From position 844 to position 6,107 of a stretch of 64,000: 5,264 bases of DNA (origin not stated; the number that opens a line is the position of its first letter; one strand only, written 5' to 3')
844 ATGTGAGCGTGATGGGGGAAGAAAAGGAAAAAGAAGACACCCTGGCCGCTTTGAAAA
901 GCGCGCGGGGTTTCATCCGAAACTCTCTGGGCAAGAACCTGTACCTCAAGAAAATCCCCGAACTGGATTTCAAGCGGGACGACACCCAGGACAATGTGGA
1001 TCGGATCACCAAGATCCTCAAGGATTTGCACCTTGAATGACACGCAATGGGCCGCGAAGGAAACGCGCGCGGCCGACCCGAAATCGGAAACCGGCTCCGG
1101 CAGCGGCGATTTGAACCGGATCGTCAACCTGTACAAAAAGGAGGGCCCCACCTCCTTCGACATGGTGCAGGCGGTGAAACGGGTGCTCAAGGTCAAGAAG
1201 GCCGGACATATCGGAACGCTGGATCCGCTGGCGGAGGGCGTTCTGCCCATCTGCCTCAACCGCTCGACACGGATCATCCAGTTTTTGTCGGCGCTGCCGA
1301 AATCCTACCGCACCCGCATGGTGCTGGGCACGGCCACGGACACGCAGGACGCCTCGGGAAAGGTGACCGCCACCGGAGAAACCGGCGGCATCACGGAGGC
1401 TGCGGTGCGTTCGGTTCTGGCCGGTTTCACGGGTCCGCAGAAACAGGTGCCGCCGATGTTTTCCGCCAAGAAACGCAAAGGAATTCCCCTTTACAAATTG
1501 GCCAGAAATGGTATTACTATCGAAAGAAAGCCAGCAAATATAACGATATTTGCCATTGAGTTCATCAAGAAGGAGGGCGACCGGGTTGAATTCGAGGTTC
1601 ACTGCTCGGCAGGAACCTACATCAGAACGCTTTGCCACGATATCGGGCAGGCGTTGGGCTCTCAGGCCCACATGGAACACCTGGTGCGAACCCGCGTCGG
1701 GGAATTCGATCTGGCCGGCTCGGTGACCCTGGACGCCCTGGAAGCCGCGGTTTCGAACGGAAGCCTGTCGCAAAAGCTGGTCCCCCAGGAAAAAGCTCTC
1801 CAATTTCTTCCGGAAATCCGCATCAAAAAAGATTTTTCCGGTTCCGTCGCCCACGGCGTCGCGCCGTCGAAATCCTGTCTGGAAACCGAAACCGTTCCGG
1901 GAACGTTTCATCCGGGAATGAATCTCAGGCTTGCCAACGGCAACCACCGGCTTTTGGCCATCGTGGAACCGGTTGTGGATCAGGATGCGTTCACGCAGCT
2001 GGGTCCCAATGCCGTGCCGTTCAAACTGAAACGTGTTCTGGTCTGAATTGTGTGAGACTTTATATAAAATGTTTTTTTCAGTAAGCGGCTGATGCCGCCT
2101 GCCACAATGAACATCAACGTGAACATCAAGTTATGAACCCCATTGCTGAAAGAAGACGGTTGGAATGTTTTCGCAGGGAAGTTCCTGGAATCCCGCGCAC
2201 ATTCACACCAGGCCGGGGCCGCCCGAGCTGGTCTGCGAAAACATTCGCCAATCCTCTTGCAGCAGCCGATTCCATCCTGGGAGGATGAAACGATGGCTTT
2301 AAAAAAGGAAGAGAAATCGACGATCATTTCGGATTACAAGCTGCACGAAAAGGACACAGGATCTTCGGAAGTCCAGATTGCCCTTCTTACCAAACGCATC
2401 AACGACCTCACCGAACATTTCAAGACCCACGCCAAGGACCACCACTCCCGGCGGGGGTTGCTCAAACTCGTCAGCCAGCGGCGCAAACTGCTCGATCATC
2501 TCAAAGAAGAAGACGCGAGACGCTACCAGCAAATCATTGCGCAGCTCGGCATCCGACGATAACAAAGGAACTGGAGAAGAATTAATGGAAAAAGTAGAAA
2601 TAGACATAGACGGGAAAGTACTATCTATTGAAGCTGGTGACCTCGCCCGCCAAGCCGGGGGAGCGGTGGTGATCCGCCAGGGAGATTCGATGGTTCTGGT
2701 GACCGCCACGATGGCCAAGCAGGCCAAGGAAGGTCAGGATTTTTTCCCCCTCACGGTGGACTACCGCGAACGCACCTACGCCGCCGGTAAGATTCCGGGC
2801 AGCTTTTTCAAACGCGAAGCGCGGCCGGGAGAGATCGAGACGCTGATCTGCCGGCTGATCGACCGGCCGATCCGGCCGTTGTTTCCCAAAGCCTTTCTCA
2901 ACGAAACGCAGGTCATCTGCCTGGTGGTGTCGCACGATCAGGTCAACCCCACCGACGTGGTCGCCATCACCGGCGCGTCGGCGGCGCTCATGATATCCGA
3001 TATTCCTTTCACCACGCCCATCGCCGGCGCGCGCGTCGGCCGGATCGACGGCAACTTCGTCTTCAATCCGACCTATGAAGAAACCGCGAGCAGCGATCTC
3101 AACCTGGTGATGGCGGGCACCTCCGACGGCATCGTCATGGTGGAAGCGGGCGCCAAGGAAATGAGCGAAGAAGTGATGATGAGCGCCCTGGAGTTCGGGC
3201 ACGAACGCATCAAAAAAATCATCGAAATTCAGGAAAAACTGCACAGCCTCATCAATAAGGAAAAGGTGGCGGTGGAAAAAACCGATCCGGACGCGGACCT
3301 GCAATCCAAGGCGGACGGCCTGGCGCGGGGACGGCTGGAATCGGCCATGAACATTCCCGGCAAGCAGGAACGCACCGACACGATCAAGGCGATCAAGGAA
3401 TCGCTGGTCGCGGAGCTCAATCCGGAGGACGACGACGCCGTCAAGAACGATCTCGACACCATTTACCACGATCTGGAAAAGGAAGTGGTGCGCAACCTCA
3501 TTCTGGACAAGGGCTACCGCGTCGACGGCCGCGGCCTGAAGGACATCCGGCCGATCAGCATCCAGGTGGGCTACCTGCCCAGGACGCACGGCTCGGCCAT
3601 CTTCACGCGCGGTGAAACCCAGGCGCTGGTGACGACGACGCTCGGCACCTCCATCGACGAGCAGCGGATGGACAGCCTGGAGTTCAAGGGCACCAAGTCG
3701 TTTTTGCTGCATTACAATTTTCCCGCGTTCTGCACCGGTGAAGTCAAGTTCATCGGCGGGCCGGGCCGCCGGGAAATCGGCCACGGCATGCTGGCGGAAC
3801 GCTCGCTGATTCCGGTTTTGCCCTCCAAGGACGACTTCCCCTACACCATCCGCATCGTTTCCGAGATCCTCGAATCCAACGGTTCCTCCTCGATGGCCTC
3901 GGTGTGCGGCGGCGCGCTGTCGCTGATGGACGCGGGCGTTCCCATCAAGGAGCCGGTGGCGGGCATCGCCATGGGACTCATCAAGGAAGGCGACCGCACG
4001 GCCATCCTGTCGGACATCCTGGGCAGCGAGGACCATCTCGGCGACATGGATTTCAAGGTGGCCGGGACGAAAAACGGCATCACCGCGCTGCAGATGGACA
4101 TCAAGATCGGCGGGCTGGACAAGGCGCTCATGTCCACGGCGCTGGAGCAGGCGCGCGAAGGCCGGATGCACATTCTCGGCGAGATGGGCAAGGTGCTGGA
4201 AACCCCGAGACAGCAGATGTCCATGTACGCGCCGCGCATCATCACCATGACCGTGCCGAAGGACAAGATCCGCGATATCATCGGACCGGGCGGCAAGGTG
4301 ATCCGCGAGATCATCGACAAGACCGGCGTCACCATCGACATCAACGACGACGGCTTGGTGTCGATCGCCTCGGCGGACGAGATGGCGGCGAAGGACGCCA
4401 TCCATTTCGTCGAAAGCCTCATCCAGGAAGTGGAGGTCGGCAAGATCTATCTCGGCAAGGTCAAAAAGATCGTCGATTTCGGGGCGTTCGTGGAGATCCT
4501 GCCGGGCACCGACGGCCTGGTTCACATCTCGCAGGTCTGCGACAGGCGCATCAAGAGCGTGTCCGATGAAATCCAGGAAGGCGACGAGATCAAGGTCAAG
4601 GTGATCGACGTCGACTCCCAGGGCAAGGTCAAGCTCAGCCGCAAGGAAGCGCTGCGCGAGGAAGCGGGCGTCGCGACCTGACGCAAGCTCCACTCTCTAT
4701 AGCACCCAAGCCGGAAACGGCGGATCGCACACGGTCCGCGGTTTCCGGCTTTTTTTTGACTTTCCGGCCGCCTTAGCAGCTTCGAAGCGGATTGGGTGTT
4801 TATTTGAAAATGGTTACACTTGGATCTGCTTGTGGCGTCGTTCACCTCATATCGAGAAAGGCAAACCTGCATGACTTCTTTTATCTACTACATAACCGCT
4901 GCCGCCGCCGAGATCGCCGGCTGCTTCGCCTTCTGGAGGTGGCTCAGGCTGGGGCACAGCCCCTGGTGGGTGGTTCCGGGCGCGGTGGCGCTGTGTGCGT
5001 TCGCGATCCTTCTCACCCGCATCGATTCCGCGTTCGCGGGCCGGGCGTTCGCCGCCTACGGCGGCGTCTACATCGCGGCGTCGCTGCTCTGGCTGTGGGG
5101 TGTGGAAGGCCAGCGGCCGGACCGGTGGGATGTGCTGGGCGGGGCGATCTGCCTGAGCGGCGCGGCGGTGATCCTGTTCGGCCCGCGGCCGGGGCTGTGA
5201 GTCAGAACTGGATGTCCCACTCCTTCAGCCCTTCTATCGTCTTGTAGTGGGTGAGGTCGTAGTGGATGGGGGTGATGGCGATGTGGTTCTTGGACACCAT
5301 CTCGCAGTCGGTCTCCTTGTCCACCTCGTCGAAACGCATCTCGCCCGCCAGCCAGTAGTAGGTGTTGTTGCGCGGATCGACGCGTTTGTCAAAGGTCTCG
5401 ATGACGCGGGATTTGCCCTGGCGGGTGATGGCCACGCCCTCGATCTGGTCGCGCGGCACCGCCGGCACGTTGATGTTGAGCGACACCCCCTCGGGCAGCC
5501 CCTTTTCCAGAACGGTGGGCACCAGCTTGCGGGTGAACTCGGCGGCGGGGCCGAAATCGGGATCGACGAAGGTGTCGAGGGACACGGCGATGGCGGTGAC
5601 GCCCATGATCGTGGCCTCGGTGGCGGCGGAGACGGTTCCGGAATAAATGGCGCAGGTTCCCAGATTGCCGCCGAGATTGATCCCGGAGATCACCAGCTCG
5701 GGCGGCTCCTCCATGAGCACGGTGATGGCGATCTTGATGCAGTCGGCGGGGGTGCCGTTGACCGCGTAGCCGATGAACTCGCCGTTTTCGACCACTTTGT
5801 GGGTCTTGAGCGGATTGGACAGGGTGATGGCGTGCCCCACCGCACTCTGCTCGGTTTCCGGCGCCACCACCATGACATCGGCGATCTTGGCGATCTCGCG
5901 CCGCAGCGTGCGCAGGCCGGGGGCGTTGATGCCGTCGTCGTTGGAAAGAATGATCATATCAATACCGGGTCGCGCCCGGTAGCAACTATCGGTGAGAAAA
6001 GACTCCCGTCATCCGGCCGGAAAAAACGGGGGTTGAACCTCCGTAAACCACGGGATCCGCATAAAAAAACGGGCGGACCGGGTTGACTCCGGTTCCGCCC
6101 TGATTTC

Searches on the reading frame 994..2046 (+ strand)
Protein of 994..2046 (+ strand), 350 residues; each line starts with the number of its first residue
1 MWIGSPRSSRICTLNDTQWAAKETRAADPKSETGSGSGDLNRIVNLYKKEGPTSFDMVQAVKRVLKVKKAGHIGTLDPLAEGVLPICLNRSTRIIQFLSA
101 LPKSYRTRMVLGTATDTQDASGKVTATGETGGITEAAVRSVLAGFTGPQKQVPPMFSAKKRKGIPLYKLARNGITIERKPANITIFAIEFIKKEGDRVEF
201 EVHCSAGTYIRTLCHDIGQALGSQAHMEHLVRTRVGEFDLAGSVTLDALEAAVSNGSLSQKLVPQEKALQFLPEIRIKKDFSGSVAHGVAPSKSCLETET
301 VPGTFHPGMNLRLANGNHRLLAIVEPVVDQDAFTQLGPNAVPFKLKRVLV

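Call 78: search_protein_families(library=pfam, proteins=[window:994-2046:+], max_evalue=0.00001)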
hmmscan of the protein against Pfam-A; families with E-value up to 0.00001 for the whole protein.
window:994-2046:+ (350 aa): 2 families
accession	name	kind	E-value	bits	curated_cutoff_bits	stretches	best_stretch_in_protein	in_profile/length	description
PF01509.24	TruB_N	-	3.2e-53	180.5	27.3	1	62-210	1-149/149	TruB family pseudouridylate synthase (N terminal domain)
PF16198.10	TruB_C_2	-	1.9e-16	60.4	29.3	1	211-269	1-65/66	tRNA pseudouridylate synthase B C-terminal domain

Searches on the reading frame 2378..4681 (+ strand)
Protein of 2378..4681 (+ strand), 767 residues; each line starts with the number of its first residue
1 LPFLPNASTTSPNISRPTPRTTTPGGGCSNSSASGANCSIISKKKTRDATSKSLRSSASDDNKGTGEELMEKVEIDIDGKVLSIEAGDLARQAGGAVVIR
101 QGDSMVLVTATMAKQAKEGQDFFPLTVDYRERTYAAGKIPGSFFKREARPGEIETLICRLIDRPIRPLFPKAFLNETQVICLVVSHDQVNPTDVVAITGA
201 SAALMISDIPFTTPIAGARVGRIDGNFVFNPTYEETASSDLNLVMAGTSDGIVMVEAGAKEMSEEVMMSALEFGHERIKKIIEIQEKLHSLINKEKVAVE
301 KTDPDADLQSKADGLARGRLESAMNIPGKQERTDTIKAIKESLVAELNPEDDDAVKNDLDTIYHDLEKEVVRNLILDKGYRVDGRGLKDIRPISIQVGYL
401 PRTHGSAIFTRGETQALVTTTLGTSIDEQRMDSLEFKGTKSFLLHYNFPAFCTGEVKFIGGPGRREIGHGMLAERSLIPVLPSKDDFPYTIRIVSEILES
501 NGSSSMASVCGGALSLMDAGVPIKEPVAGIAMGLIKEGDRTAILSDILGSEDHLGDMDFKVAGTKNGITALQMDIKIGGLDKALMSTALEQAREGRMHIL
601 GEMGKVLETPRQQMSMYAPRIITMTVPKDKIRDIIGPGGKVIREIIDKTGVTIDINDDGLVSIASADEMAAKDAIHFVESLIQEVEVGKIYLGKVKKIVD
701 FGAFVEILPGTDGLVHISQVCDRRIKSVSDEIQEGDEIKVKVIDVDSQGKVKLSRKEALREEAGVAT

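Call 78: search_protein_families(library=pfam, proteins=[window:2378-4681:+], max_evalue=0.00001)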
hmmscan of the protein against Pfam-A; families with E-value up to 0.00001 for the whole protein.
window:2378-4681:+ (767 aa): 5 families
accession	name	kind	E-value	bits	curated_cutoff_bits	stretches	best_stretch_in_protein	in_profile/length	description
PF01138.27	RNase_PH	-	1.9e-57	193.7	25.5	2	82-210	5-130/130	3' exoribonuclease family, domain 1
PF03725.20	RNase_PH_C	-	1.3e-27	96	20.8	2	214-277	2-67/67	3' exoribonuclease family, domain 2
PF03726.19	PNPase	-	1e-18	68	24.6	1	308-385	2-80/81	Polyribonucleotide nucleotidyltransferase, RNA binding domain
PF00575.29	S1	-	1.2e-18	67.7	22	1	685-756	2-74/74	S1 RNA binding domain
PF00013.35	KH_1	-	2.5e-11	43.6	21.5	1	622-678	2-64/66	KH domain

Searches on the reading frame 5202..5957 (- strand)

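Call 78: search_protein_families(library=pfam, proteins=[window:5202-5957:-], max_evalue=0.00001)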
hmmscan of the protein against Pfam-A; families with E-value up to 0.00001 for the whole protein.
window:5202-5957:- (251 aa): 1 family
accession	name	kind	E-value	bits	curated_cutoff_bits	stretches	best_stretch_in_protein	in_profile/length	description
PF01975.23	SurE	-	1e-63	215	22.1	1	2-185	1-187/189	Survival protein SurE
